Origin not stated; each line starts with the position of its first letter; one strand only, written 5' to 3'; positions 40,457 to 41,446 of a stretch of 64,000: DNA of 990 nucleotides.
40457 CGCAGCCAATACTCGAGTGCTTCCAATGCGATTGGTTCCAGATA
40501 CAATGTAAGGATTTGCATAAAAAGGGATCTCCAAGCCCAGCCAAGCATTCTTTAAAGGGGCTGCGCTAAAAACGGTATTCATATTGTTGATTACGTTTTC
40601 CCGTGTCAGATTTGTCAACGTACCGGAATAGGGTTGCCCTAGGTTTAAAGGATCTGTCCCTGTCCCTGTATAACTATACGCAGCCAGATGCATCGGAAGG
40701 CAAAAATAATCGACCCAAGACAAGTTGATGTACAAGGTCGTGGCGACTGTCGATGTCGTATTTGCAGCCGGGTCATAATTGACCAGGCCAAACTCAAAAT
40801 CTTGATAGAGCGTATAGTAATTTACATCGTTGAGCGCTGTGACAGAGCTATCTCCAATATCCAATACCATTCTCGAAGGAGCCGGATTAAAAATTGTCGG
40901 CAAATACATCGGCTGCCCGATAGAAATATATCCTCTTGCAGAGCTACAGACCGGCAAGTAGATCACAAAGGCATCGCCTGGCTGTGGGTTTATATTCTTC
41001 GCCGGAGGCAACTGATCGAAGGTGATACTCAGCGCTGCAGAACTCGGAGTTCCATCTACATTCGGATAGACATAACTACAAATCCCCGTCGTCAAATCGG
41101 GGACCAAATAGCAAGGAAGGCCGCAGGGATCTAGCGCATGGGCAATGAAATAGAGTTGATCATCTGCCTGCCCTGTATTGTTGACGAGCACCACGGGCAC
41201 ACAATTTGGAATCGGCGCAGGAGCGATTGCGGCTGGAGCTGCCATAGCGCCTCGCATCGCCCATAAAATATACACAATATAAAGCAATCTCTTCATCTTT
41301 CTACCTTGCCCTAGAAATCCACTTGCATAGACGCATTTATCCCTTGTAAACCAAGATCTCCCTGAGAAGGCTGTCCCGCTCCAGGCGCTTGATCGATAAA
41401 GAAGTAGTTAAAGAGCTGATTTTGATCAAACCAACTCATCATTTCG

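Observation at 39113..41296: Secreted protein with GH64 beta-1,3-glucanase-like landmarks, coupled to the autotransporter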

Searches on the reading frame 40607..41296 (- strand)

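Call 48: search_protein_families(library=pfam, proteins=[window:40607-41296:-], max_evalue=10)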
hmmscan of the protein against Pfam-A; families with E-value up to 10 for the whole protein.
window:40607-41296:- (230 aa): 1 family
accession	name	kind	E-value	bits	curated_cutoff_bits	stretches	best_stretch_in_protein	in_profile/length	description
PF16483.10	Glyco_hydro_64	-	4.1e-10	39.9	27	1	33-211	3-156/370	Beta-1,3-glucanase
